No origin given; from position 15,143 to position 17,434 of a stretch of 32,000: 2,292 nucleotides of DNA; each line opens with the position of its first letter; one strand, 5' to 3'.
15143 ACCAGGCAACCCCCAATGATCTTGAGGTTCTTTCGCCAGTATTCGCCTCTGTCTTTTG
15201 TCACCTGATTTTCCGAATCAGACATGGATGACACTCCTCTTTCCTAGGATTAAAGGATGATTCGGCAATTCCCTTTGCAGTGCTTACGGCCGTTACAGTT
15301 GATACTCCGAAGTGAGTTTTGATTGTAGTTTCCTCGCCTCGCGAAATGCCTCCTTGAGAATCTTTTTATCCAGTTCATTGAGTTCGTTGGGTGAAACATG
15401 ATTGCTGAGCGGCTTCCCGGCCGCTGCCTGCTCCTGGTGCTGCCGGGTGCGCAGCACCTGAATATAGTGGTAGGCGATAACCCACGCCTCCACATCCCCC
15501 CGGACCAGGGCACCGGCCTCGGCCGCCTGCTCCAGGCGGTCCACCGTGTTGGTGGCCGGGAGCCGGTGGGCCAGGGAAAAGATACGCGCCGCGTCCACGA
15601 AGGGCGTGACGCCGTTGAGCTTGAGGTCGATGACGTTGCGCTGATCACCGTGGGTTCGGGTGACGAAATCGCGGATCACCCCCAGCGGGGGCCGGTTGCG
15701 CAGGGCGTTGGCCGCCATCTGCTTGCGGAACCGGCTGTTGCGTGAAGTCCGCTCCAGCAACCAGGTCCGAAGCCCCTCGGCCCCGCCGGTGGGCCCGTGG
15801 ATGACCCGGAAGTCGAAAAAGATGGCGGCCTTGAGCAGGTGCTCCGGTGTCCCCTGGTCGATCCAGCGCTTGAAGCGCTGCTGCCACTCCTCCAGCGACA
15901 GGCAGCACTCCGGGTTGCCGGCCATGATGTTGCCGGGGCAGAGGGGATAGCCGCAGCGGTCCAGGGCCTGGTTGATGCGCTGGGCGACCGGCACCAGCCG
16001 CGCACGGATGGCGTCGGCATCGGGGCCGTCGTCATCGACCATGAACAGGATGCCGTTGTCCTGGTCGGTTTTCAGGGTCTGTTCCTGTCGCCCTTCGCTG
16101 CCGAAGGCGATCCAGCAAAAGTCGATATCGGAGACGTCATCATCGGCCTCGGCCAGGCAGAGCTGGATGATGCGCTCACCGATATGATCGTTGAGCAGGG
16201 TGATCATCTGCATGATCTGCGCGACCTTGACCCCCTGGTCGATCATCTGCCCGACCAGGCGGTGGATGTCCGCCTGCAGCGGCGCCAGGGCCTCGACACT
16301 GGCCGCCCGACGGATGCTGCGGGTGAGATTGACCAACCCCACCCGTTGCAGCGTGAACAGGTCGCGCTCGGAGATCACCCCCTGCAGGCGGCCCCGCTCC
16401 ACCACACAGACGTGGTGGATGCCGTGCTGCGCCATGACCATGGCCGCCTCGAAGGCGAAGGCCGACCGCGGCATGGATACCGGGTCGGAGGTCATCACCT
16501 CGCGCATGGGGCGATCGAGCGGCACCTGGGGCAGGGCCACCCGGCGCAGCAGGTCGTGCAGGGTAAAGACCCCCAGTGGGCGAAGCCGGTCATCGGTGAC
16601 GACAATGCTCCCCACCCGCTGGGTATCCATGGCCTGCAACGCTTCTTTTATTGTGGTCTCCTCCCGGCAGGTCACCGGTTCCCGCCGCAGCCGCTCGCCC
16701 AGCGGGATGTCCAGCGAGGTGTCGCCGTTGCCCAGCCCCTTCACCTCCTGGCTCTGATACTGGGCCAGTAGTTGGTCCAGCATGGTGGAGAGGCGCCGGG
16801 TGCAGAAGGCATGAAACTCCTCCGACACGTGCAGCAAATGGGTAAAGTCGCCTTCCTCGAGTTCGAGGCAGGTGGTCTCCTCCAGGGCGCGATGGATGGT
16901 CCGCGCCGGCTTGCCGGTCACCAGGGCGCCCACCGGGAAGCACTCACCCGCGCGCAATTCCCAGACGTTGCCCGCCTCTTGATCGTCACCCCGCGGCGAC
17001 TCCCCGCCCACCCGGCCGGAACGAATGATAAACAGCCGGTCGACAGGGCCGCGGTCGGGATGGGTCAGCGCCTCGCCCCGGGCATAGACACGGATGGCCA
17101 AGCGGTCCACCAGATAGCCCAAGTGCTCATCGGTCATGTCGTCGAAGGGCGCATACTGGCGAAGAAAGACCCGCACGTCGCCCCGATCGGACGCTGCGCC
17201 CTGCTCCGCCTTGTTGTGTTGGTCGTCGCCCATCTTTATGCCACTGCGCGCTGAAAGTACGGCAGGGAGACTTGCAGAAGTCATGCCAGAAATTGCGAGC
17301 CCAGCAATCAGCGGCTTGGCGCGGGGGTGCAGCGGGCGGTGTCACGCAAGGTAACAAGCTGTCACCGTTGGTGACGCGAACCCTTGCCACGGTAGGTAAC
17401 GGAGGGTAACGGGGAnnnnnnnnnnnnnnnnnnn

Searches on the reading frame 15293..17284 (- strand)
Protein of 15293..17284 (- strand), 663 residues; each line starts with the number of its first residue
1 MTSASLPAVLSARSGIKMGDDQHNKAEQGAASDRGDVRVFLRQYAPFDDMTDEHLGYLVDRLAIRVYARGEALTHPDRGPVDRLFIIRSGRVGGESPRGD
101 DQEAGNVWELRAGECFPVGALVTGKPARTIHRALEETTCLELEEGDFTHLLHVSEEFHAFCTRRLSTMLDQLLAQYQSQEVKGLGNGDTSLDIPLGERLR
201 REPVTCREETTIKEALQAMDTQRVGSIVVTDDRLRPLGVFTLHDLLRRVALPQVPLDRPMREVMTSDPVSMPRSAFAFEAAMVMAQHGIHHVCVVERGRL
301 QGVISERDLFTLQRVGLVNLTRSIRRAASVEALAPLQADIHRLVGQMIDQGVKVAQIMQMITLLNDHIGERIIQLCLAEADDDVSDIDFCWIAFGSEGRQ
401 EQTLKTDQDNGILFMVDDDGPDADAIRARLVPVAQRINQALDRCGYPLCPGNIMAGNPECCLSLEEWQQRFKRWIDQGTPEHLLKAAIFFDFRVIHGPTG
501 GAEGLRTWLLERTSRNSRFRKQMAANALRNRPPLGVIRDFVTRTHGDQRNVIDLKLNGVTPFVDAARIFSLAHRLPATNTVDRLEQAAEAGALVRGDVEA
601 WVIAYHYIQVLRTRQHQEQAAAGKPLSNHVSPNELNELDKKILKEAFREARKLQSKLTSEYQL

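Call 3: search_protein_families(library=pfam, proteins=[window:15293-17284:-], max_evalue=0.1)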
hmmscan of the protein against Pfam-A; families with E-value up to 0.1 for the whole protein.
window:15293-17284:- (663 aa): 4 families
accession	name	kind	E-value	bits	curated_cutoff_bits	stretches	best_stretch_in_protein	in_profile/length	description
PF03445.19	DUF294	-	1.2e-48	165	21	1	339-481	2-138/138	Putative nucleotidyltransferase DUF294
PF10335.14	DUF294_C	-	2.3e-47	160.9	22.5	1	518-661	2-145/145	Putative nucleotidyltransferase substrate binding domain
PF00571.33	CBS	-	8.2e-25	87.3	24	2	261-311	2-53/57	CBS domain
PF00027.35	cNMP_binding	-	3.1e-10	40.3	27.5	1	65-151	2-86/89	Cyclic nucleotide-binding domain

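Call 4: search_protein_families(library=ncbifam, proteins=[window:15293-17284:-], max_evalue=0.1)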
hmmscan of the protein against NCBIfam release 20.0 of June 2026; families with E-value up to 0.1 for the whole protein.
window:15293-17284:- (663 aa): 17 families
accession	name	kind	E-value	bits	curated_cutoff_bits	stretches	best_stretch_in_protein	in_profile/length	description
TIGR00393.1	kpsF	subfamily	2.4e-11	43.7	203.7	1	207-304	170-267/268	KpsF/GutQ family sugar-phosphate isomerase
NF041552.1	TF_PrdR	equivalog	1.9e-08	33.1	795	1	200-311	13-123/577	sigma-54 dependent transcriptional regulator PrdR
NF008141.0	PRK10892.1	equivalog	6.9e-08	32.1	505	1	207-310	220-323/328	arabinose-5-phosphate isomerase KdsD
NF011447.0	PRK14869.2-3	equivalog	6.6e-07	28.3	522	1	261-330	71-141/540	putative manganese-dependent inorganic diphosphatase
NF008581.0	PRK11543.1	equivalog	6e-06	25.5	481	1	208-310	214-316/321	arabinose-5-phosphate isomerase GutQ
NF053704.1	TransRegCcpNBacil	equivalog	8.7e-06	25.3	260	1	200-297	81-180/208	transcriptional regulator CcpN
NF005869.0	PRK07807.1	equivalog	1.3e-05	24.5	549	1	202-354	98-242/479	GuaB1 family IMP dehydrogenase-related protein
TIGR01302.1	IMP_dehydrog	equivalog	1.5e-05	24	481.5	1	201-354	88-239/450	IMP dehydrogenase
NF053603.1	HhpR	exception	0.0002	20.6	520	1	199-249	67-117/282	CBS domain-containing high hydrostatic pressure regulator HhpR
NF011445.0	PRK14869.2-1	equivalog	0.00027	19.5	483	1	199-247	74-122/548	putative manganese-dependent inorganic diphosphatase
NF011442.0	PRK14869.1-4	equivalog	0.00079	18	400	0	265-309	77-122/543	putative manganese-dependent inorganic diphosphatase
NF052358.1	GMPRedGuaB1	equivalog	0.00088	18.5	675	1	202-309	98-200/479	GMP reductase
NF011449.0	PRK14869.2-5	equivalog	0.0019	17.3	411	0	201-246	76-121/451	putative manganese-dependent inorganic diphosphatase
TIGR01186.1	proV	subfamily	0.0022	17.2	326.6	1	198-310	247-354/363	betaine/proline/choline family ABC transporter ATP-binding protein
NF011440.0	PRK14869.1-2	equivalog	0.0049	15.5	746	0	202-247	76-121/541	putative manganese-dependent inorganic diphosphatase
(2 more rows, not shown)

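Call 50: search_dna_similar(query=window:15293-17284:-, collection=plasmids, mode=protein, max_rows=15)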
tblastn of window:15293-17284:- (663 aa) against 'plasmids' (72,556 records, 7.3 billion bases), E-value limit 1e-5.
Records with a match: 99; places in all: 106; records where one place covers at least 80% of the query: 31.
Best place of each record, by identity: <60% 99.
By first word of the organism name: Rhizobium 25; Paracoccus 21; Vibrio 9; Skermanella 3; Microvirga 3; Pseudomonas 3; Haladaptatus 3; Tritonibacter 2; Marivivens 2; Cupriavidus 2; and 23 more.
By predicted mobility (MOB-suite, as given by PLSDB): non-mobilizable 71; conjugative 15; mobilizable 13.
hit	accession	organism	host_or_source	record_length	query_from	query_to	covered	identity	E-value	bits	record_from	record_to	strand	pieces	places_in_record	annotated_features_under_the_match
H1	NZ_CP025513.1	Neorhizobium sp. SOG26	Oryza glumipatula,Whole ...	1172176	36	660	94%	32.2%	3e-81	288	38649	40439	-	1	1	none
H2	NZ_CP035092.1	Paracoccus denitrificans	Homo sapiens,cell culture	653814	36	657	94%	32.3%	6e-70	255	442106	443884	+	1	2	DUF294 nucleotidyltransferase-like domain-containing protein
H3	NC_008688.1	Paracoccus denitrificans PD1222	-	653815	36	657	94%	32.3%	6e-70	255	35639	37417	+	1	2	DUF294 nucleotidyltransferase-like domain-containing protein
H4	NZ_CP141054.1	Paracoccus denitrificans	-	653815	36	657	94%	32.3%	6e-70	255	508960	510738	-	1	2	DUF294 nucleotidyltransferase-like domain-containing protein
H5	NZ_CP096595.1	Paracoccus denitrificans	mixed culture,activated sludge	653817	36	657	94%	32.3%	6e-70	255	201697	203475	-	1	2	DUF294 nucleotidyltransferase-like domain-containing protein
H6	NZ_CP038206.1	Paracoccus pantotrophus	single cell,soil associated with ...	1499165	29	657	95%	31.8%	6e-74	267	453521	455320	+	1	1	none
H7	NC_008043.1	Ruegeria sp. TM1040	-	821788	40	659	94%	31.6%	3e-72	261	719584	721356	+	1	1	DUF294 nucleotidyltransferase-like domain-containing protein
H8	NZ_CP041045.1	Paracoccus sp. AK26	pure culture,Hexachlorocyclohexane ...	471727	40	660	94%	31.2%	2e-72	262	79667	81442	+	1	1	DUF294 nucleotidyltransferase-like domain-containing protein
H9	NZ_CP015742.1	Shinella sp. HZN7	-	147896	35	657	94%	30.4%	5e-72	261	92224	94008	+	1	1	DUF294 nucleotidyltransferase-like domain-containing protein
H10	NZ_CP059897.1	Ciceribacter thiooxidans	mixed culture,soil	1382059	31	660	95%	30.0%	6e-72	261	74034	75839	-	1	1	none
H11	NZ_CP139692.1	Limimaricola variabilis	Bacterial Culture,hydrothermal vent ...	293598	39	657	93%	30.5%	2e-69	253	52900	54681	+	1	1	putative nucleotidyltransferase substrate binding domain-containing ...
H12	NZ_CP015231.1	Tritonibacter mobilis F1926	cell culture,seawater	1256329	40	659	94%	29.8%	1e-71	260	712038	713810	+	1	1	record has no annotation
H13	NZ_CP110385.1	Tritonibacter mobilis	-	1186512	40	659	94%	29.5%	3e-70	256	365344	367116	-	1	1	record has no annotation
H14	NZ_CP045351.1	Vibrio aquimaris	pure culture,Non-filtered water from ...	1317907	36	662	95%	28.7%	4e-73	265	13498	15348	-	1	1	none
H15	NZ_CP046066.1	Vibrio sp. THAF191d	pure culture,Surface of a polyethylene ...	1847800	36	662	95%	28.3%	4e-71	258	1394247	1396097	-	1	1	none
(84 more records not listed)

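Call 51: get_annotated_region(hit=H3, flank=6000)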
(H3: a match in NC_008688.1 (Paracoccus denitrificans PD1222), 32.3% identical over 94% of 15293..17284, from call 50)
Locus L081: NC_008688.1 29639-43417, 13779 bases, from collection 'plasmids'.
description: Paracoccus denitrificans PD1222 plasmid 1, complete sequence
organism: Paracoccus denitrificans PD1222 (NCBI taxid 318586)
taxonomy: Bacteria; Pseudomonadota; Alphaproteobacteria; Rhodobacterales; Paracoccaceae; Paracoccus; Paracoccus denitrificans; Paracoccus denitrificans PD1222
host: -; source: -; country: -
typing (MOB-suite, as given by PLSDB): non-mobilizable; replicon rep_cluster_560,rep_cluster_969
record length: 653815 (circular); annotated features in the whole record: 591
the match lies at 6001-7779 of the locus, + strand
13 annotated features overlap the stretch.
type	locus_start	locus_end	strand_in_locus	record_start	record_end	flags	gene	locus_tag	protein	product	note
CDS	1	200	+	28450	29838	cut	-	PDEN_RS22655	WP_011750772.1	aldehyde dehydrogenase family protein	-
CDS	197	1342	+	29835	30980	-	-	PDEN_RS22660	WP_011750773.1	iron-containing alcohol dehydrogenase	-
CDS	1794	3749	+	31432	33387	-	acs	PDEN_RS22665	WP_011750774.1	acetate--CoA ligase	GO:0019427 - acetyl-CoA biosynthetic process from acetate [Evidence IEA]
CDS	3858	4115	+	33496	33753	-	-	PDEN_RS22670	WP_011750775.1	DUF4212 domain-containing protein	-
CDS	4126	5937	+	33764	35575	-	-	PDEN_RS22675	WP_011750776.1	sodium:solute symporter family protein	-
CDS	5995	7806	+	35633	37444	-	-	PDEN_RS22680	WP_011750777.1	DUF294 nucleotidyltransferase-like domain-containing protein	-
CDS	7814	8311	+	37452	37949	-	-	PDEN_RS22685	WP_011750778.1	hypothetical protein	-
CDS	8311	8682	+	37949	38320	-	-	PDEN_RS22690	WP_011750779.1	response regulator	GO:0000160 - phosphorelay signal transduction system [Evidence IEA]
CDS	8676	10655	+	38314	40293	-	-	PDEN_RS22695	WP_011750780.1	3'-5' exonuclease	-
CDS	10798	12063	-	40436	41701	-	-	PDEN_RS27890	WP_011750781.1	S8 family serine peptidase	-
CDS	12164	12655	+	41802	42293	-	-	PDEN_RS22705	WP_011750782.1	RNA polymerase sigma factor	GO:0006352 - DNA-templated transcription initiation [Evidence IEA]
CDS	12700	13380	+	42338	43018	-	-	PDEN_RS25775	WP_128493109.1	hypothetical protein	-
CDS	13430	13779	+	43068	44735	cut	-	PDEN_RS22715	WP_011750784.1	SLC13 family permease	GO:0055085 - transmembrane transport [Evidence IEA]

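Call 52: get_annotated_region(hit=H7, flank=6000)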
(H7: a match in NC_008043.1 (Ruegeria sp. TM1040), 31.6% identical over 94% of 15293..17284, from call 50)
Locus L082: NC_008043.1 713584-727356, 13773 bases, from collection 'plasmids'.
description: Ruegeria sp. TM1040 megaplasmid, complete sequence
organism: Ruegeria sp. TM1040 (NCBI taxid 292414)
taxonomy: Bacteria; Pseudomonadota; Alphaproteobacteria; Rhodobacterales; Roseobacteraceae; Ruegeria; Ruegeria sp. TM1040
host: -; source: -; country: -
typing (MOB-suite, as given by PLSDB): non-mobilizable
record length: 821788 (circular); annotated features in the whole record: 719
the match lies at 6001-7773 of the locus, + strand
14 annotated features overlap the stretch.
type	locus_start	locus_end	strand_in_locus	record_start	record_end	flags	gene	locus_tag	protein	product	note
CDS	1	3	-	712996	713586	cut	-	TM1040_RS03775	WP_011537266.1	energy-coupling factor transporter transmembrane protein EcfT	-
CDS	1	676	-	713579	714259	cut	-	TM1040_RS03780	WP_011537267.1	ABC transporter ATP-binding protein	-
CDS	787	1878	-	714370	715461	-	modC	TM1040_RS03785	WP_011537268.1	molybdenum ABC transporter ATP-binding protein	GO:0015689 - molybdate ion transport [Evidence IEA]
CDS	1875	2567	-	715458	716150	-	modB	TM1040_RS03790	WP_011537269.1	molybdate ABC transporter permease subunit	GO:0015689 - molybdate ion transport [Evidence IEA]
CDS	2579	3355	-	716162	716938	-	modA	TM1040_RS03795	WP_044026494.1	molybdate ABC transporter substrate-binding protein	GO:0015689 - molybdate ion transport [Evidence IEA]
CDS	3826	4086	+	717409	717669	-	-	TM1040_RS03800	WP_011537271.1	DUF4212 domain-containing protein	-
CDS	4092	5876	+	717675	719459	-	-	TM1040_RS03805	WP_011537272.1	sodium:solute symporter family protein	-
CDS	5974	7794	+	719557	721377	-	-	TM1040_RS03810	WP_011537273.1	DUF294 nucleotidyltransferase-like domain-containing protein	-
CDS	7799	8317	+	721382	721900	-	-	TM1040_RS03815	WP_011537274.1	hypothetical protein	-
CDS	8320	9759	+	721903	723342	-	-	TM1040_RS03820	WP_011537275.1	3'-5' exonuclease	-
CDS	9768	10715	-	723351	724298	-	-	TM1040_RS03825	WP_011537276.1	alpha/beta hydrolase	-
CDS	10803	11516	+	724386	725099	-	-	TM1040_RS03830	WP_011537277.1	WYL domain-containing protein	-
CDS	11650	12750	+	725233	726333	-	-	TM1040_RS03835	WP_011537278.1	zinc-binding dehydrogenase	-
CDS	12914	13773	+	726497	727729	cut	-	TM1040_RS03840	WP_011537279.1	mandelate racemase/muconate lactonizing enzyme family protein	-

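Call 53: search_protein_families(library=pfam, proteins=[L081:8676-10655:+, L082:8320-9759:+, L081:7814-8311:+, L082:7799-8317:+, L081:8311-8682:+], max_evalue=0.01)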
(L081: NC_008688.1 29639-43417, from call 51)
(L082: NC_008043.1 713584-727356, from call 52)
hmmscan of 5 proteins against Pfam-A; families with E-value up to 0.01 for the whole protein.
L081:8676-10655:+ (659 aa): 4 families
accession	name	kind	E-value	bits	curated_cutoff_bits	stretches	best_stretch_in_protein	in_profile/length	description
PF00929.31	RNase_T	-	5.9e-36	124.9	24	1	454-611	1-164/164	Exonuclease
PF01612.26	DNA_pol_A_exo1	-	7.1e-05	23.1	23.6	0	522-588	64-127/173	3'-5' exonuclease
PF13482.12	RNase_H_2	-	0.0024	18.3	22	0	455-481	2-28/165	RNase_H superfamily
PF21762.3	DEDDh_C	-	0.0085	16.7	27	0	530-613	105-187/188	DNA polymerase III subunit epsilon-like, C-terminal domain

L082:8320-9759:+ (479 aa): 3 families
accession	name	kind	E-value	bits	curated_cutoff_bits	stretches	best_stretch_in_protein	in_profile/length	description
PF00929.31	RNase_T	-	1.9e-35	123.2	24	1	274-431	1-163/164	Exonuclease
PF21762.3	DEDDh_C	-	2.8e-05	24.8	27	1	351-434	105-187/188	DNA polymerase III subunit epsilon-like, C-terminal domain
PF01612.26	DNA_pol_A_exo1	-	0.00067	19.9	23.6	0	353-410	76-128/173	3'-5' exonuclease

L081:7814-8311:+ (165 aa): 0 families

L082:7799-8317:+ (172 aa): 0 families

L081:8311-8682:+ (123 aa): 1 family
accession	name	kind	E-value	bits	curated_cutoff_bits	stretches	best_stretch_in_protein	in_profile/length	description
PF00072.30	Response_reg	-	1.6e-24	86.6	30.2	1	4-115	1-110/111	Response regulator receiver domain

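Call 56: get_annotated_region(hit=H9, flank=7000)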
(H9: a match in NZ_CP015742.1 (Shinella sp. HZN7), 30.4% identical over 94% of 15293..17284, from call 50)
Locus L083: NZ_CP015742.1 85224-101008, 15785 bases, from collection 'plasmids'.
description: Shinella sp. HZN7 plasmid pShin-06, complete sequence
organism: Shinella sp. HZN7 (NCBI taxid 879274)
taxonomy: Bacteria; Pseudomonadota; Alphaproteobacteria; Hyphomicrobiales; Rhizobiaceae; Shinella; Shinella sp. HZN7
host: -; source: -; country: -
typing (MOB-suite, as given by PLSDB): non-mobilizable; replicon rep_cluster_497
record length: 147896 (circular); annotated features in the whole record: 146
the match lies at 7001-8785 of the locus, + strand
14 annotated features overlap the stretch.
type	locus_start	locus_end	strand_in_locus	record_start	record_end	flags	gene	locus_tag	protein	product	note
CDS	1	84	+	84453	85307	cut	-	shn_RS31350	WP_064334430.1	DUF692 domain-containing protein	-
CDS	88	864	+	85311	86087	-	-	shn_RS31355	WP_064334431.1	DNA-binding domain-containing protein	-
CDS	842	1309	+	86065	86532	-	-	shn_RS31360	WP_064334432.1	DoxX family protein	-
CDS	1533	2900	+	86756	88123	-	-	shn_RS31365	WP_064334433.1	chloride channel protein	GO:0006821 - chloride transport [Evidence IEA]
CDS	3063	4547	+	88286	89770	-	-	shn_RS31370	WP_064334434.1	SulP family inorganic anion transporter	-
CDS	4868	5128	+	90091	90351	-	-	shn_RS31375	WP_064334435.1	DUF4212 domain-containing protein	-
CDS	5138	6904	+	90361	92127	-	-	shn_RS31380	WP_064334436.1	sodium:solute symporter family protein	-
CDS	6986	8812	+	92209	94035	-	-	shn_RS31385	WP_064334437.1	DUF294 nucleotidyltransferase-like domain-containing protein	-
CDS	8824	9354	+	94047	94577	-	-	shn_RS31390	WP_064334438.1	hypothetical protein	-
CDS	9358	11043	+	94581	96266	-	-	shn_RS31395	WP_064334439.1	exonuclease domain-containing protein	-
CDS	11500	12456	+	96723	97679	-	-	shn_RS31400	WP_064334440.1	TAXI family TRAP transporter solute-binding subunit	-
CDS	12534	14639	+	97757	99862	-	-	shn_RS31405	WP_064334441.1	TRAP transporter permease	-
CDS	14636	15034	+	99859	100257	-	-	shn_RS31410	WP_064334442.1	DUF1850 domain-containing protein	-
CDS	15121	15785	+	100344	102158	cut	-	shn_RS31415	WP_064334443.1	ATP-binding protein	-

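Call 57: get_annotated_region(hit=H11, flank=7000)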
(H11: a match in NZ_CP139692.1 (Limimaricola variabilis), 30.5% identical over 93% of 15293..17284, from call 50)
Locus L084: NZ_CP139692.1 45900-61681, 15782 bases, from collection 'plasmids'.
description: Limimaricola variabilis strain OXR-209 plasmid unnamed01, complete sequence
organism: Limimaricola variabilis (NCBI taxid 1492771)
taxonomy: Bacteria; Pseudomonadota; Alphaproteobacteria; Rhodobacterales; Paracoccaceae; Limimaricola; Limimaricola variabilis
host: -; source: Bacterial Culture,hydrothermal vent plume; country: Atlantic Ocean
typing (MOB-suite, as given by PLSDB): non-mobilizable
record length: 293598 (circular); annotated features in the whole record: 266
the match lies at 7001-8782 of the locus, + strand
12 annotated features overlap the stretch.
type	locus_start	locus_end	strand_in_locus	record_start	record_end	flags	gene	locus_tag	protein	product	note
CDS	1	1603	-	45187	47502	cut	-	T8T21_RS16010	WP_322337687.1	PAS domain S-box protein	-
CDS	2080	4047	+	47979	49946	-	acs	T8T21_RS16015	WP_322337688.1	acetate--CoA ligase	GO:0019427 - acetyl-CoA biosynthetic process from acetate [Evidence IEA]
CDS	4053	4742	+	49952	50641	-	-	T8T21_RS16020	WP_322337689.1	adenylate kinase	GO:0006139 - nucleobase-containing compound metabolic process [Evidence IEA]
CDS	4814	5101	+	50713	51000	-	-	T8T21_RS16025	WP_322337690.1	DUF4212 domain-containing protein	-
CDS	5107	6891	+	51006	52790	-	-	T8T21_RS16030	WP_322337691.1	sodium:solute symporter family protein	-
CDS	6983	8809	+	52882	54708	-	-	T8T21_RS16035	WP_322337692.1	putative nucleotidyltransferase substrate binding domain-containing protein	-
CDS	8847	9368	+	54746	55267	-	-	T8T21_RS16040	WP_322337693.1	hypothetical protein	-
CDS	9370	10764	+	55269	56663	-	-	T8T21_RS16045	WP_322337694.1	3'-5' exonuclease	-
CDS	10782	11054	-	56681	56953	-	-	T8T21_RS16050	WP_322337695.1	IclR family transcriptional regulator C-terminal domain-containing protein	-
CDS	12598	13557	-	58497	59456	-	-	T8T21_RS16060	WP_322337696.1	ABC transporter substrate-binding protein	-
CDS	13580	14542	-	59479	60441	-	-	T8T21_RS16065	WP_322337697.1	ABC transporter substrate-binding protein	-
CDS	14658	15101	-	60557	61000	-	-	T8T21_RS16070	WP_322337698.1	(2Fe-2S)-binding protein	-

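Call 58: get_annotated_region(hit=H14, flank=7000)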
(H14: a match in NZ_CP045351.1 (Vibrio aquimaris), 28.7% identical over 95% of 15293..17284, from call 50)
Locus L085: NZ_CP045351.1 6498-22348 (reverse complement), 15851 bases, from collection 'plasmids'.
description: Vibrio aquimaris strain THAF100 plasmid pTHAF100_a, complete sequence
organism: Vibrio aquimaris (NCBI taxid 2587862)
taxonomy: Bacteria; Pseudomonadota; Gammaproteobacteria; Vibrionales; Vibrionaceae; Vibrio; Vibrio aquimaris
host: -; source: pure culture,Non-filtered water from the water column of tank 6 of a marine aquarium containing stony-coral ...; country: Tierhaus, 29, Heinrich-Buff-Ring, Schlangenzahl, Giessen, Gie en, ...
typing (MOB-suite, as given by PLSDB): non-mobilizable
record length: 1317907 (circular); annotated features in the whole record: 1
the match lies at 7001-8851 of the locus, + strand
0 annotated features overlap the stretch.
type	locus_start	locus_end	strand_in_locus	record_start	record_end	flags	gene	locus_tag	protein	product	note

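Call 64: find_related_loci(query=A4, collection=metagenome_contigs, flank=6000)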
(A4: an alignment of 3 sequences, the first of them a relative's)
Query A4 (479 aa) in metagenome_contigs; peptide patterns used: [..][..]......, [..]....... (x = any residue, [..] = any of these).
600 stretches matched a pattern (row limit reached: there are more); 543 encode a relative of the query (tblastn E <= 1e-3); the best 80 are kept; 80 distinct loci.
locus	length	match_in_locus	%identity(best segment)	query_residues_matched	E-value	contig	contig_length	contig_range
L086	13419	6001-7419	65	1-476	0e+0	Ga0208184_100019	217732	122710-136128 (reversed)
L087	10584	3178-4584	53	1-465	2e-142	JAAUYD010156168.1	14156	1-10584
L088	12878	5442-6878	50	1-473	5e-142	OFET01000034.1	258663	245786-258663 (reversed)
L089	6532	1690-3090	54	1-465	4e-141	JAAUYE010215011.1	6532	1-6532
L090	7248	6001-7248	42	2-416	4e-95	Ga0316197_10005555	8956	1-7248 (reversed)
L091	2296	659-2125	40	4-465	1e-97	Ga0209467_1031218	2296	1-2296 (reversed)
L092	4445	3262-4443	42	1-389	4e-89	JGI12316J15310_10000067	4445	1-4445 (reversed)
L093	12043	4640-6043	39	1-465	1e-86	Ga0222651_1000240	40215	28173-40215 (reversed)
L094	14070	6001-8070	55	1-466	1e-73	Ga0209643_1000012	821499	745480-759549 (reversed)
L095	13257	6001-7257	42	64-479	4e-73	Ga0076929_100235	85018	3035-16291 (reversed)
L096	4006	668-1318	54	249-465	6e-69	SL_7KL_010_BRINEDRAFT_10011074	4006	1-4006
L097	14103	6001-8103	54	1-465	2e-68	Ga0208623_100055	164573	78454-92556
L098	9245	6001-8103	54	1-465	3e-67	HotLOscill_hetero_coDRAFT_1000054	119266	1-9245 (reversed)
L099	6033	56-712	53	248-465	5e-67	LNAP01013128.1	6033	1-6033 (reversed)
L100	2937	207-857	50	250-466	7e-67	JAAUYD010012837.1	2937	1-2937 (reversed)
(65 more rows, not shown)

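Call 71: search_protein_families(library=padloc, proteins=[window:15293-17284:-], max_evalue=0.001)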
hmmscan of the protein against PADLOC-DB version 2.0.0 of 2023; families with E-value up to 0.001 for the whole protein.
window:15293-17284:- (663 aa): 0 families
